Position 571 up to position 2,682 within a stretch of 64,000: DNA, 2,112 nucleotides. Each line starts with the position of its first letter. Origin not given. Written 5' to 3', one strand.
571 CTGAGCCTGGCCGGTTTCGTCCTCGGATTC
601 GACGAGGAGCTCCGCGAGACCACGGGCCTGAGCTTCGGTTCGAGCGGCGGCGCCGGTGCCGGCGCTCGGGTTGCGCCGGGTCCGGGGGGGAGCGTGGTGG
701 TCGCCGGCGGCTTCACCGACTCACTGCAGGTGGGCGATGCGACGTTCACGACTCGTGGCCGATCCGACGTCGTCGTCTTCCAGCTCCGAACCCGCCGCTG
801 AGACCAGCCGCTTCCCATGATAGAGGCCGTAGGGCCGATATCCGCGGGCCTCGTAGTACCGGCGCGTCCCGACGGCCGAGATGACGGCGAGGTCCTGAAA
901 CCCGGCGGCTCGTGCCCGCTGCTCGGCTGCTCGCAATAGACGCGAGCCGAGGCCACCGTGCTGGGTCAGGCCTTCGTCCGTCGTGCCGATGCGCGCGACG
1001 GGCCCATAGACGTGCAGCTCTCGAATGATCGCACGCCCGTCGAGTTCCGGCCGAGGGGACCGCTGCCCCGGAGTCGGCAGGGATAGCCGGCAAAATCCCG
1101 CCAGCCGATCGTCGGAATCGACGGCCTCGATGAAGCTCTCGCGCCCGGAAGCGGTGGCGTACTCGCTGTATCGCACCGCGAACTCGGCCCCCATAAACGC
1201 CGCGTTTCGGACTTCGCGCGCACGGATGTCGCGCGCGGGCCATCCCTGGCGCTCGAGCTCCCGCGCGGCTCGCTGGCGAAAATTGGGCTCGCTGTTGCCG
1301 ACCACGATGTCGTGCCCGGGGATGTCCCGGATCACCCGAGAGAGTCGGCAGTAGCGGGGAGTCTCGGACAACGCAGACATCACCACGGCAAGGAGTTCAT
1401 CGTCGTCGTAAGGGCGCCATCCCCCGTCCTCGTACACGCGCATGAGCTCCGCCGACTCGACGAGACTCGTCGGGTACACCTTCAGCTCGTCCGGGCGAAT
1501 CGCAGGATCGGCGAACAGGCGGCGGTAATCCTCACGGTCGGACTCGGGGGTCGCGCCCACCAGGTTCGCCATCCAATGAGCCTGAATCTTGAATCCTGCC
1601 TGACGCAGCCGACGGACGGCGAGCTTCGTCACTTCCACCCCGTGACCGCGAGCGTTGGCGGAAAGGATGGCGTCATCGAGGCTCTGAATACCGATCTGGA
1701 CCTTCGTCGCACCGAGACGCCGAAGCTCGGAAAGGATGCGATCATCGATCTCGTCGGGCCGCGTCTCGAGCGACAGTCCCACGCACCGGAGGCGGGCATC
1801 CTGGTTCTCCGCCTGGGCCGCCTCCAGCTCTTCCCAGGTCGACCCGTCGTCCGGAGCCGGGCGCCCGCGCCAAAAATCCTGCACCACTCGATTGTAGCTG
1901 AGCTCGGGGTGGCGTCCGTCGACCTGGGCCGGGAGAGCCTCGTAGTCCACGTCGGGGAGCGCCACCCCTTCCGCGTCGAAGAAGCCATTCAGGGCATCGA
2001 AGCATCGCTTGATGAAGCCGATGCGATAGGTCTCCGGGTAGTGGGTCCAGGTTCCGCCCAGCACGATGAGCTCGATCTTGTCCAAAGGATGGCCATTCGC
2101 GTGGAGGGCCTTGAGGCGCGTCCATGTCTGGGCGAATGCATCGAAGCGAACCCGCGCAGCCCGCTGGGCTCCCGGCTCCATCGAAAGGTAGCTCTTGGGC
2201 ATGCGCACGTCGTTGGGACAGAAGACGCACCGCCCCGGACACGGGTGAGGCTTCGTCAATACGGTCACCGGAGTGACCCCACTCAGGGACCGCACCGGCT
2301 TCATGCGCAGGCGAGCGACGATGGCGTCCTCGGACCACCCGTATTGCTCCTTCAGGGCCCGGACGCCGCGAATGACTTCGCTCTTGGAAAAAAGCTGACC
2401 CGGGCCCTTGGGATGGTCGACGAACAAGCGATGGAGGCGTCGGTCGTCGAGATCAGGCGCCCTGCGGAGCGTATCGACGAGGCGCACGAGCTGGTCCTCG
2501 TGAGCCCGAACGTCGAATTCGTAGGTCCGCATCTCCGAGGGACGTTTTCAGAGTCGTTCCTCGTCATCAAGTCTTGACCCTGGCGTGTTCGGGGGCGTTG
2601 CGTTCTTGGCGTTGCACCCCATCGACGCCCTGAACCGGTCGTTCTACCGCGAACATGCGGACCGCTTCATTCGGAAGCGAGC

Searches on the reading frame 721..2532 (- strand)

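Call 49: search_protein_families(library=pfam, proteins=[window:721-2532:-], max_evalue=0.001)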
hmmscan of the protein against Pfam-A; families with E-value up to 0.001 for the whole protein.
window:721-2532:- (603 aa): 3 families
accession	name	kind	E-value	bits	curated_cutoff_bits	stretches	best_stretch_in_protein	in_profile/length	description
PF16199.10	Radical_SAM_C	-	1e-13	51.6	31.9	1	347-427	1-84/85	Radical_SAM C-terminal domain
PF04055.27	Radical_SAM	-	1.2e-12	48.8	29.5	1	244-333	74-157/166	Radical SAM superfamily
PF00583.31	Acetyltransf_1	-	0.00039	21.1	20.7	0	460-565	29-116/116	Acetyltransferase (GNAT) family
